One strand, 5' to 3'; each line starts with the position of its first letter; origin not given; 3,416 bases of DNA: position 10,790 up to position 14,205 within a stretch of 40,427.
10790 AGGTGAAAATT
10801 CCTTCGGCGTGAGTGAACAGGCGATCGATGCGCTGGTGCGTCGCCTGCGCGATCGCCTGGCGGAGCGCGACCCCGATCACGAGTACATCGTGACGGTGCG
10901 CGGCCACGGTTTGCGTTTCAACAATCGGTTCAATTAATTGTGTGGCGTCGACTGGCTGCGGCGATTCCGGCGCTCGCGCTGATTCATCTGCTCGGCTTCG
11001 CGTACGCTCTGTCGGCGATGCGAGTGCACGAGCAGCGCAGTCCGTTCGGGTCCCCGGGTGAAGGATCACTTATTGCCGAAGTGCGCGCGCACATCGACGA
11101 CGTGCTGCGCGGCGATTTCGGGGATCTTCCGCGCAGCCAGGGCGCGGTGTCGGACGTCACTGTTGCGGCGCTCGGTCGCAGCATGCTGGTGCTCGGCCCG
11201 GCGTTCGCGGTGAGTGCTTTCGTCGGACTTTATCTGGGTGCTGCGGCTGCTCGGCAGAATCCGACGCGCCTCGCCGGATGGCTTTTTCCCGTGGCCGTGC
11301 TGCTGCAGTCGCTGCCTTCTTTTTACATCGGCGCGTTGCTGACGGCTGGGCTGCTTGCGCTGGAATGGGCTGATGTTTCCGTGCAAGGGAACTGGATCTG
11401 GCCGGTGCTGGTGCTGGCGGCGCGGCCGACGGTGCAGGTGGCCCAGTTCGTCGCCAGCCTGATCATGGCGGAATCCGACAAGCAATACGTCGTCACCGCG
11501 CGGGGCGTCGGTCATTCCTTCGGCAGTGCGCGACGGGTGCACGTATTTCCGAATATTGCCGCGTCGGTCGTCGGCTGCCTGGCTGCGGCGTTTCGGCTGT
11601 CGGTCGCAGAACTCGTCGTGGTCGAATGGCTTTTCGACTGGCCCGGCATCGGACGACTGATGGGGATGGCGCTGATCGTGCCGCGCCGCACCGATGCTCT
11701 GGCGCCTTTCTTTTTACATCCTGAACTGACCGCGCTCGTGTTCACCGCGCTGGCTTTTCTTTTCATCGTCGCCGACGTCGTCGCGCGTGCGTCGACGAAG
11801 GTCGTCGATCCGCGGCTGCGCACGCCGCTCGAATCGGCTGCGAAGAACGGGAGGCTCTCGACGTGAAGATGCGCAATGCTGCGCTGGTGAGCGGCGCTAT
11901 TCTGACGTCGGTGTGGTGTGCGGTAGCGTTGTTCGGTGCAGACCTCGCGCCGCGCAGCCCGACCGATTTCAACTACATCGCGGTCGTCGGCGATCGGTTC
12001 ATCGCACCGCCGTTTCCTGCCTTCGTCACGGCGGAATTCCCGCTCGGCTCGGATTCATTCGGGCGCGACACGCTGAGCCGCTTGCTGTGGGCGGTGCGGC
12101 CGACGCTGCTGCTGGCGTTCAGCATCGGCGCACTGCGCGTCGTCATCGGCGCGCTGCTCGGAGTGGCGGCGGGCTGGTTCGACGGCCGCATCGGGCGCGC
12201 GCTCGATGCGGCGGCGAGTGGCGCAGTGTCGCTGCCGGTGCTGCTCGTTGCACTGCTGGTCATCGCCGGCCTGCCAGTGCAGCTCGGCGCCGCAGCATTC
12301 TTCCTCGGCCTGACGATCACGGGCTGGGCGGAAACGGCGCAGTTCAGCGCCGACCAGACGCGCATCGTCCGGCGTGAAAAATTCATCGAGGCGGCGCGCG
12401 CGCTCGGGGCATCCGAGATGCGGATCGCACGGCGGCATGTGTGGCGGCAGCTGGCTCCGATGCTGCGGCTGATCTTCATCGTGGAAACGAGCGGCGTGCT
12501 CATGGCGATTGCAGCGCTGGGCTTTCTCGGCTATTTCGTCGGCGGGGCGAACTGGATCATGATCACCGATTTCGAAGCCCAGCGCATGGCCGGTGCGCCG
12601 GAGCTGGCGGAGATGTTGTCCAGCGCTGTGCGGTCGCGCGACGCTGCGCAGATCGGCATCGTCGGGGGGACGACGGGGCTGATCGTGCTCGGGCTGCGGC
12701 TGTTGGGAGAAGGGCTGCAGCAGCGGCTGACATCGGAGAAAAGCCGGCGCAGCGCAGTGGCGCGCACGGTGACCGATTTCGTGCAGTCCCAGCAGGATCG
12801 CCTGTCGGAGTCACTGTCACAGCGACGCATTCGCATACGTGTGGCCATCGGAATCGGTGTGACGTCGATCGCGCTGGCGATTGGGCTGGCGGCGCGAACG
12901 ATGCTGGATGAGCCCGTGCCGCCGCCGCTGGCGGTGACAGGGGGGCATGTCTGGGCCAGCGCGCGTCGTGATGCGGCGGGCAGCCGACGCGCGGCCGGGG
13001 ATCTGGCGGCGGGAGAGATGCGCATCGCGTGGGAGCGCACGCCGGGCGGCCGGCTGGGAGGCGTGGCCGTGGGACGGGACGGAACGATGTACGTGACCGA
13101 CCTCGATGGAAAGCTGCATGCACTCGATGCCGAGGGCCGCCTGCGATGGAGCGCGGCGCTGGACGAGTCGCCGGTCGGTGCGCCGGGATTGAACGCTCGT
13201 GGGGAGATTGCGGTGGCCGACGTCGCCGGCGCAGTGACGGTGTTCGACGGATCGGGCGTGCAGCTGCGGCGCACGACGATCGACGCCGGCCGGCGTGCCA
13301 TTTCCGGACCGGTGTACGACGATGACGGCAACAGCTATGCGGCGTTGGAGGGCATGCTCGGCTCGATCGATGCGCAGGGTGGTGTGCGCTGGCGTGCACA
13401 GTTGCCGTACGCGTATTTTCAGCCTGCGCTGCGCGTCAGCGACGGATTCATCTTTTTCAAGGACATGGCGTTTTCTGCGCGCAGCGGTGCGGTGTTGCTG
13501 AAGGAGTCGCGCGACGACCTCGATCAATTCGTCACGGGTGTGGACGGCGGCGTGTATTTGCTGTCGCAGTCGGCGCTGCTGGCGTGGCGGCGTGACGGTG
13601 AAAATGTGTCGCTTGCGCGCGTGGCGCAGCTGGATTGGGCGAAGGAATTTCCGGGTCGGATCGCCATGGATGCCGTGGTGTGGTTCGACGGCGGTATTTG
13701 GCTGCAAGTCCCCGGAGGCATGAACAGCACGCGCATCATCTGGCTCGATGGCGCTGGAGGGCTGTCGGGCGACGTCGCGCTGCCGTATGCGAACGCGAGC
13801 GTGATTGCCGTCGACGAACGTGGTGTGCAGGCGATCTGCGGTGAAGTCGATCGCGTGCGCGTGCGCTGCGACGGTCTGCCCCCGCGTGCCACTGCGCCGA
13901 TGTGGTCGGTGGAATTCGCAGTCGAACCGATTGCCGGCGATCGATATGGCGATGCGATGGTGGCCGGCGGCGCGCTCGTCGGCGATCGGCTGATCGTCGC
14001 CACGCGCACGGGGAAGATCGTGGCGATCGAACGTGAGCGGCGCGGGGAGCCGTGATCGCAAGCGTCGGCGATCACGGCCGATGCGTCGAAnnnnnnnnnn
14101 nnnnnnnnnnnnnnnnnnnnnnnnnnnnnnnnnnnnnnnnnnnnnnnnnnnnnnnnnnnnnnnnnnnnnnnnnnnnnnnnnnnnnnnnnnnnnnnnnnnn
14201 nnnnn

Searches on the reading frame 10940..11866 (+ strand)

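Call 5: search_protein_families(library=pfam, proteins=[window:10940-11866:+], max_evalue=0.01)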
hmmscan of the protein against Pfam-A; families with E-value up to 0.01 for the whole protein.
window:10940-11866:+ (308 aa): 1 family
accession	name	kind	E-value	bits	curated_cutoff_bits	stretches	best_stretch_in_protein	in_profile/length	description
PF00528.27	BPD_transp_1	-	2e-19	70.5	26.4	1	96-294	1-183/184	Binding-protein-dependent transport system inner membrane component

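Call 6: search_protein_families(library=ncbifam, proteins=[window:10940-11866:+], max_evalue=0.01)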
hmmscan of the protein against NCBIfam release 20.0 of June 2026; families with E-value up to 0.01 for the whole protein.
window:10940-11866:+ (308 aa): 15 families
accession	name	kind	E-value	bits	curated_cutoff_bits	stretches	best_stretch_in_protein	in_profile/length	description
NF045470.1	Opp2B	equivalog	8.5e-20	71.1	350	1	43-294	56-300/300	nickel ABC transporter permease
NF045469.1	Opp1B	equivalog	3e-17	63.1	380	1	50-294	71-307/307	nickel/cobalt ABC transporter permease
NF045472.1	Opp4B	equivalog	5.8e-16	58.7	450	1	152-294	188-319/319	oligopeptide ABC transporter permease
NF045471.1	Opp3B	equivalog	1e-15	57.9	480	1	49-294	64-303/308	oligopeptide ABC transporter permease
TIGR02789.1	nickel_nikB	equivalog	2.7e-13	50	447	1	47-294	67-307/314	nickel ABC transporter permease subunit NikB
NF007677.0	PRK10352.1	equivalog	4.9e-12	45.5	433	1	44-296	64-309/314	nickel ABC transporter permease subunit NikB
NF011661.0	PRK15081.1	equivalog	3.6e-11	43.1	463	1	44-243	61-264/306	glutathione ABC transporter permease GsiC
NF011690.0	PRK15110.1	equivalog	2e-10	40.6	432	1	151-244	182-275/321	putrescine export ABC transporter permease SapB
NF007008.0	PRK09471.1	equivalog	4.3e-07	29.7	388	1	49-247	64-269/306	oligopeptide ABC transporter permease OppB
NF011712.0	PRK15133.1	subfamily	4.2e-06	25.9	445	1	155-293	231-359/364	microcin C ABC transporter permease YejB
NF008161.0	PRK10914.1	equivalog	1.7e-05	24.1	590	1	152-246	205-299/339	dipeptide ABC transporter permease DppB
NF011691.0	PRK15111.1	equivalog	0.00015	21.5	379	1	92-228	109-234/296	putrescine export ABC transporter permease SapC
NF043081.1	MMSYN1_0165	equivalog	0.00023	20.3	350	1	68-245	165-347/388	oligopeptide ABC transporter permease OppB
NF045476.1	Opp4C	equivalog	0.00039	19.8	350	1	92-235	90-219/278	oligopeptide ABC transporter permease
NF045474.1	Opp2C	equivalog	0.0017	18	300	1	89-213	50-163/236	nickel transporter permease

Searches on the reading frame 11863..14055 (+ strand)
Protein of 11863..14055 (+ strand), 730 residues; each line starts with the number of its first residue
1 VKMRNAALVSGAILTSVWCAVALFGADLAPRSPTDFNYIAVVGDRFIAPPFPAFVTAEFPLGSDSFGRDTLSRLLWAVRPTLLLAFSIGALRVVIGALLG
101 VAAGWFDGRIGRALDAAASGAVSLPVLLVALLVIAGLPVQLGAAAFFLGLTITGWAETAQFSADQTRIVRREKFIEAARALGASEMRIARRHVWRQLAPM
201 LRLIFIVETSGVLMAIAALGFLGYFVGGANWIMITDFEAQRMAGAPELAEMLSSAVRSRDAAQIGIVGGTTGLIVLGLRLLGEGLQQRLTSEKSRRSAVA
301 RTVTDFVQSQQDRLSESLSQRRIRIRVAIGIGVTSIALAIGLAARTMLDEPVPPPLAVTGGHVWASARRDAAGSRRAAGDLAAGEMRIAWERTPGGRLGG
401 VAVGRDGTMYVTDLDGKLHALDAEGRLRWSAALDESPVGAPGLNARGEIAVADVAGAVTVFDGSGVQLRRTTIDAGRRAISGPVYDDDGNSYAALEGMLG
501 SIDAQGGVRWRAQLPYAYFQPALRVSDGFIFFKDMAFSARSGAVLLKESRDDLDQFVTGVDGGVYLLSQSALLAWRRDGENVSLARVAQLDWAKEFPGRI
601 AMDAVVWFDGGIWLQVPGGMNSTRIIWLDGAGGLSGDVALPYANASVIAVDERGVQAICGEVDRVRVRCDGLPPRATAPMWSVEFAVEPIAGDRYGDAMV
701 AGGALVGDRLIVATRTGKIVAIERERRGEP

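Call 5: search_protein_families(library=pfam, proteins=[window:11863-14055:+], max_evalue=0.01)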
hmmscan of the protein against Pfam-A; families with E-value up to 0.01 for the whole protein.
window:11863-14055:+ (730 aa): 3 families
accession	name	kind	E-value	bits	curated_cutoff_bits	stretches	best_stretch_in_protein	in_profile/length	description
PF13360.13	PQQ_2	-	8.5e-12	45.6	27.6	1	388-515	15-147/233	Outer membrane protein assembly factor BamB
PF00528.27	BPD_transp_1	-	4.9e-11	43.1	26.4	1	96-240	1-149/184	Binding-protein-dependent transport system inner membrane component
PF13570.13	Beta-prop_ACSF4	-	6.6e-05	22.9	133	1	406-521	145-260/329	Beta-alanine-activating enzyme, beta-propeller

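Call 6: search_protein_families(library=ncbifam, proteins=[window:11863-14055:+], max_evalue=0.01)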
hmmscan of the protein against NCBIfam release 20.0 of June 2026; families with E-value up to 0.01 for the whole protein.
window:11863-14055:+ (730 aa): 17 families
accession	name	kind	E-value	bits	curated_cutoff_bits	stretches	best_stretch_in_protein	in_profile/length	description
NF045473.1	Opp1C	equivalog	9e-29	100.7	350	1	5-248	5-237/267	nickel/cobalt ABC transporter permease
NF045474.1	Opp2C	equivalog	5.1e-26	91.7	300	1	56-225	17-184/236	nickel transporter permease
TIGR02790.1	nickel_nikC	equivalog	2.1e-25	89.8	358.45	1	10-231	3-214/258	nickel ABC transporter permease subunit NikC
NF045476.1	Opp4C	equivalog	4.9e-24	85.1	350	1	11-226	19-223/278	oligopeptide ABC transporter permease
NF047573.1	opine_perm_CntC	exception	6.6e-21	74.9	440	1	55-252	48-243/271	staphylopine uptake ABC transporter permease subunit CntC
NF007738.0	PRK10417.1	equivalog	6.5e-18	65.2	335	1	11-236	14-230/277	nickel ABC transporter permease subunit NikC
NF045475.1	Opp3C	equivalog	2.4e-17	63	450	1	55-223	104-270/328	oligopeptide ABC transporter permease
NF008160.0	PRK10913.1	equivalog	7.4e-16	58.4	483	1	4-289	28-294/300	dipeptide ABC transporter permease DppC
NF011691.0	PRK15111.1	equivalog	1.1e-14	54.7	379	1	18-224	39-239/296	putrescine export ABC transporter permease SapC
NF007376.0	PRK09881.1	equivalog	2.5e-14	53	434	1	9-224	34-237/298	D,D-dipeptide ABC transporter permease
NF011662.0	PRK15082.1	equivalog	4.7e-14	52.4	484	1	7-249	39-271/303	glutathione ABC transporter permease GsiD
NF043080.1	MMSYN1_0166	equivalog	5.2e-12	45.3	370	1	55-225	79-243/307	oligopeptide ABC transporter permease OppC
NF011935.0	PRK15406.1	equivalog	1.2e-11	45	433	1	35-201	61-222/302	oligopeptide ABC transporter permease OppC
NF011596.0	PRK15021.1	subfamily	3.2e-09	36.3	439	1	49-225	111-285/341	microcin C ABC transporter permease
TIGR03300.1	assembly_YfgL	equivalog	1e-07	31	285.2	1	405-541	64-198/377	outer membrane protein assembly factor BamB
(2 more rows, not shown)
